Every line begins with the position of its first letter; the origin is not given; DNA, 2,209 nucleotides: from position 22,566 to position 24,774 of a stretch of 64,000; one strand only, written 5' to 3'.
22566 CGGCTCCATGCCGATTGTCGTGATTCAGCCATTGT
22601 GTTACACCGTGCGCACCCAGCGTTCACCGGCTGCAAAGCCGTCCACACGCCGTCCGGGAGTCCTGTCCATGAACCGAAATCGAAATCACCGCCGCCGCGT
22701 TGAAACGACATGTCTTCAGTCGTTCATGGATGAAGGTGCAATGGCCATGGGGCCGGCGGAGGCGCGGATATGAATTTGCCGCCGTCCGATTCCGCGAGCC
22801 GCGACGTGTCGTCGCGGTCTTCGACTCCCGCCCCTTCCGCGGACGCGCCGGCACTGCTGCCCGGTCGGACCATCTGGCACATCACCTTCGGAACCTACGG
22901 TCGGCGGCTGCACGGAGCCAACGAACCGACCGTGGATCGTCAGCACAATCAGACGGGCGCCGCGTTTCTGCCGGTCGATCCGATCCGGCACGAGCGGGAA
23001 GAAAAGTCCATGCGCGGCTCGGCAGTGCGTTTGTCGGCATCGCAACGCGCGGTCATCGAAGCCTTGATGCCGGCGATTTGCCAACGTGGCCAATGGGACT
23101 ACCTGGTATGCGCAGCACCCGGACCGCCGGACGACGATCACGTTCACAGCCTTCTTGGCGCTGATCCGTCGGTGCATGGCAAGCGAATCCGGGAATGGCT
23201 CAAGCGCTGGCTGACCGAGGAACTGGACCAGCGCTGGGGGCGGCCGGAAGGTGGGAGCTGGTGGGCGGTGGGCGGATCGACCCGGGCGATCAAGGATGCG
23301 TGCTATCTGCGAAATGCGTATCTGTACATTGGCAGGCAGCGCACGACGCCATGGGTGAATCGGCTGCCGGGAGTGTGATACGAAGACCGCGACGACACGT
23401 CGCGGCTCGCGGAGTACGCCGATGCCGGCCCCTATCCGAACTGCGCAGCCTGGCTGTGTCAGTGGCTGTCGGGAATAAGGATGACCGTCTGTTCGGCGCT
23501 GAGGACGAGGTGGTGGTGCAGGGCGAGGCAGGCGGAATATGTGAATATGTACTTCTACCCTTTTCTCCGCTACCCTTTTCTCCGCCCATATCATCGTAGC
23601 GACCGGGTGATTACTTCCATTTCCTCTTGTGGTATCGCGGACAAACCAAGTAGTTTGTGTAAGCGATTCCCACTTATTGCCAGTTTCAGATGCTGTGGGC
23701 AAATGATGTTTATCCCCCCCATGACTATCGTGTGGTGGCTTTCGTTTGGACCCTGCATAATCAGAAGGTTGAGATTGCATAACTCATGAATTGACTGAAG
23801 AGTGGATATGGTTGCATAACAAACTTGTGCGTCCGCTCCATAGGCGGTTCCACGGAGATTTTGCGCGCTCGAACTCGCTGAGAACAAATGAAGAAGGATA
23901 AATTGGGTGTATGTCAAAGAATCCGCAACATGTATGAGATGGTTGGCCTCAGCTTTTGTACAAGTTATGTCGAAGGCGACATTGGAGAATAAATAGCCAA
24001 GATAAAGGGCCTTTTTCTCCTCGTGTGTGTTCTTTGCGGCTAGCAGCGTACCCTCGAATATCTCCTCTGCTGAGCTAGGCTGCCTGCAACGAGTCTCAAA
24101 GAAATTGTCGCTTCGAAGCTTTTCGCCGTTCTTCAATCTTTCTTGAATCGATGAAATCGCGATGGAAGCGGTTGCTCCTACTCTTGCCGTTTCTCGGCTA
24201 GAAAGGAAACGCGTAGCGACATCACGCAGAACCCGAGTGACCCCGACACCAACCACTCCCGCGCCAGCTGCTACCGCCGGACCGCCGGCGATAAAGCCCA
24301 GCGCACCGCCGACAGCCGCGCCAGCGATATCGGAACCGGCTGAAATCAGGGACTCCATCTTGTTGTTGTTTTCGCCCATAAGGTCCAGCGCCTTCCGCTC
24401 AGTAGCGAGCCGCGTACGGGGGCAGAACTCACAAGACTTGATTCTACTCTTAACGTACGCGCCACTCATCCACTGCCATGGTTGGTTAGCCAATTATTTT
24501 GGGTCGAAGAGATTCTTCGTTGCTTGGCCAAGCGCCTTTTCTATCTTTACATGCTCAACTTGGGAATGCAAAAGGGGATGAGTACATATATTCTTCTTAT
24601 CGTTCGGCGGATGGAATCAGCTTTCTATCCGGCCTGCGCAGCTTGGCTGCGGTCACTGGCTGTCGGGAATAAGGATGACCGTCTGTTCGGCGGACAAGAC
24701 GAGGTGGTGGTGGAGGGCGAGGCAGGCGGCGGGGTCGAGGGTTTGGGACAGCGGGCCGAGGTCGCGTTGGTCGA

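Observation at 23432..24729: Low-GC single-gene cargo inserted into the 3' end of a giant gene, bracketed by a 104-nt duplication of that gene end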

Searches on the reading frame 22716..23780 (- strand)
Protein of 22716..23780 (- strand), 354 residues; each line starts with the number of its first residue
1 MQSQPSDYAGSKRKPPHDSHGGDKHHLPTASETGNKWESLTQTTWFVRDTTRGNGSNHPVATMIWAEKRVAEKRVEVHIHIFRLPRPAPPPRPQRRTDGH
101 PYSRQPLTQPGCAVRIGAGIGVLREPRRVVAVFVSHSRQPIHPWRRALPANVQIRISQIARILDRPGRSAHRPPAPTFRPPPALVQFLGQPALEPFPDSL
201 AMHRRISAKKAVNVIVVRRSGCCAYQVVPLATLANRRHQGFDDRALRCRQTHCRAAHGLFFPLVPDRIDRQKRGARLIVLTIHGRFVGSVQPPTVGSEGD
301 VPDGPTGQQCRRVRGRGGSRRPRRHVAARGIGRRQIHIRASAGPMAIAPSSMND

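Call 43: search_protein_families(library=pfam, proteins=[window:22716-23780:-], max_evalue=10)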
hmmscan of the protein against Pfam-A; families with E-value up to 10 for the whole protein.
window:22716-23780:- (354 aa): 0 families

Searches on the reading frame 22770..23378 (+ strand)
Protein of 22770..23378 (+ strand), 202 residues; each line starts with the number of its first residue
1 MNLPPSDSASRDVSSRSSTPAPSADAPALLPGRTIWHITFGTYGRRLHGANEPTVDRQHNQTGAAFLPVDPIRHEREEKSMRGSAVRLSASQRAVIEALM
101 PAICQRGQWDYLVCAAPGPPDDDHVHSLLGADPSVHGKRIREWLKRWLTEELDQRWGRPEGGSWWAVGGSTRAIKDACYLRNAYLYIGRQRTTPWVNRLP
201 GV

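Call 9: search_protein_families(library=pfam, proteins=[window:22770-23378:+], max_evalue=0.01)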
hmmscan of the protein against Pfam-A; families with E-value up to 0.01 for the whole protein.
window:22770-23378:+ (202 aa): 0 families

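Call 10: search_protein_families(library=padloc, proteins=[window:22770-23378:+], max_evalue=0.1)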
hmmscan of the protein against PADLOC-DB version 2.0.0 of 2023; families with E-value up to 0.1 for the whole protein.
window:22770-23378:+ (202 aa): 0 families

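Call 11: search_protein_families(library=ncbifam, proteins=[window:22770-23378:+], max_evalue=0.01)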
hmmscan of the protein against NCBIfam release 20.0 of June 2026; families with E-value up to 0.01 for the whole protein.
window:22770-23378:+ (202 aa): 0 families
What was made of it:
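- On Known anti-phage defence / toxin families: No hits in PADLOC, Pfam or NCBIfam (calls 9-11).
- Tried and rejected: No hits in Pfam, NCBIfam or PADLOC (calls 9-11).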

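Call 43: search_protein_families(library=pfam, proteins=[window:22770-23378:+], max_evalue=10)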
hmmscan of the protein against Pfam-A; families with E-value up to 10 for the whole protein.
window:22770-23378:+ (202 aa): 1 family
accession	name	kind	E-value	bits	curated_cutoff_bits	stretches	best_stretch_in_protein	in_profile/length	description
PF01797.21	Y1_Tnp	-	0.16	12.5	23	1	121-166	49-98/121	Transposase IS200 like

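Call 72: search_solved_structures(query=window:22770-23375:+, max_evalue=10, show_alignments=1)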
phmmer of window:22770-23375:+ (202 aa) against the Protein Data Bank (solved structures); distinct sequences matched with E-value up to 10: 4.
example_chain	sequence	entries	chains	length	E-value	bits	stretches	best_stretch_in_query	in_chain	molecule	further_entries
4pbv_C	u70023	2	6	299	1.1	12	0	104-199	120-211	Protein-tyrosine phosphatase CRYPalpha1 isoform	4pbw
2yd4_A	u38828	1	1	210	1.2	11.9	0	104-154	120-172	PROTEIN-TYROSINE PHOSPHATASE CRYPALPHA1 ISOFORM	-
2yd3_A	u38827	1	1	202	1.3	11.8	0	105-145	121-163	RECEPTOR-TYPE TYROSINE-PROTEIN PHOSPHATASE S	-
2yd2_A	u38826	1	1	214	1.3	11.7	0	104-148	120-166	RECEPTOR-TYPE TYROSINE-PROTEIN PHOSPHATASE S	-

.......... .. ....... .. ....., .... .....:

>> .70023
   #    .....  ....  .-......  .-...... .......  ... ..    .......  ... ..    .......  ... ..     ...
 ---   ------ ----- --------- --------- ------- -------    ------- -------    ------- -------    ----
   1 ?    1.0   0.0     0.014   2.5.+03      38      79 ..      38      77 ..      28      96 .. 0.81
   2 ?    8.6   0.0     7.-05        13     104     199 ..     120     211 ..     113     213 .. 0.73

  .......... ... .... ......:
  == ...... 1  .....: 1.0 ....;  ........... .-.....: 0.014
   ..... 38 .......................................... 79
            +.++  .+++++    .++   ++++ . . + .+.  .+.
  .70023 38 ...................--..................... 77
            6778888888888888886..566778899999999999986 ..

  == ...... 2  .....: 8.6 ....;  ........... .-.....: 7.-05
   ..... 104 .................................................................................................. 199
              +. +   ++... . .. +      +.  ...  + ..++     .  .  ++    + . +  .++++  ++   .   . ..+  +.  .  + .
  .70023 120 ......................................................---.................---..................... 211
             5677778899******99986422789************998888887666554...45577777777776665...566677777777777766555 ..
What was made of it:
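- On RAYT / IS200-IS605 Y1 HUH transposase (the neighbouring ORF): No PDB sequence hit (call 72).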

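Call 83: predict_structure(protein=window:22854-23375:+)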
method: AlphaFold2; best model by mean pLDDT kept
length: 174 residues; sequences in the alignment: 1
mean_pLDDT: 38.7   pTM: 0.33
mean pLDDT of the five models: 38.7, 37.4, 35.6, 33.2, 29.8
residues with pLDDT >= 90: 0; 70-90: 0; 50-70: 38; < 50: 136
segments of 3 or more residues with pLDDT < 50: 1-61, 70-108, 139-143, 151-174
pLDDT, mean of each block of 10 residues (from residue 1): 25 25 25 26 27 29 48 43 44 40 45 58 54 51 50 42 29 26
secondary structure, 60 per line:
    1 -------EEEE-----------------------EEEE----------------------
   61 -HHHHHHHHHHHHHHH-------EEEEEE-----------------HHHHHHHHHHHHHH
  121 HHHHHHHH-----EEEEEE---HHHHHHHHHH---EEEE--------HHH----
elements in order: E8-11 E35-38 H62-76 E84-89 H107-128 E134-139 H143-152 E156-159
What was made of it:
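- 22770..23413 (+): Neighbouring unit outside the repeat: a Y1/HUH-transposase-like ORF (22770-23378) flanked by perfect 33-nt inverted hairpin repeats (22791-22823 and 23381-23413). No demonstrated role in the insertion. The AF2 single-sequence model is unusable (call 83), and there is no PDB sequence match (call 72).
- On RAYT / IS200-IS605 Y1 HUH transposase (the neighbouring ORF): The AF2 model is unusable (call 83).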

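Call 105: search_protein_families(library=ncbifam, proteins=[window:22770-23375:+], max_evalue=10)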
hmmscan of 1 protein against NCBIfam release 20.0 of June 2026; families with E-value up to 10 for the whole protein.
window:22770-23375:+ (202 aa): 1 family
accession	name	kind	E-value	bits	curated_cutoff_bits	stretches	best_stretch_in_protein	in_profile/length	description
NF033573.1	transpos_IS200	equivalog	0.025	14.8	55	1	121-166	55-104/126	IS200/IS605 family transposase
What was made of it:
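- On RAYT / IS200-IS605 Y1 HUH transposase (the neighbouring ORF): Both hits cover residues 121-166 around HVHSLL (calls 43, 105).
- Checked: Its family assignment is weak: Pfam Y1_Tnp E = 0.16, NCBIfam IS200 E = 0.025, both far below cut-off (calls 43, 105).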

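Call 106: search_dna_similar(query=window:22854-23375:+, collection=plasmids, mode=protein, max_rows=8, max_evalue=0.001)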
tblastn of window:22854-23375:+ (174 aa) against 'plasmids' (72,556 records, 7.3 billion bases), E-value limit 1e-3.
No match.
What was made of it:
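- Tried and rejected: RAYT involvement: weak profile hits only, an unusable model, and the unit lies outside the repeats (calls 43, 72, 83, 105, 106).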

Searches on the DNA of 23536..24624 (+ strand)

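Call 87: search_dna_similar(query=window:23536-24624:+, collection=plasmids, mode=distant, max_rows=10)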
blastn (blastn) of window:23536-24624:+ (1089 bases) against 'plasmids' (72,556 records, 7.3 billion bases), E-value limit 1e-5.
No match.
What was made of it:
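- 23536..24624 (-): Inserted low-GC segment (1,089 nt) lying between the two tail copies. No DNA match in plasmids (call 87).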
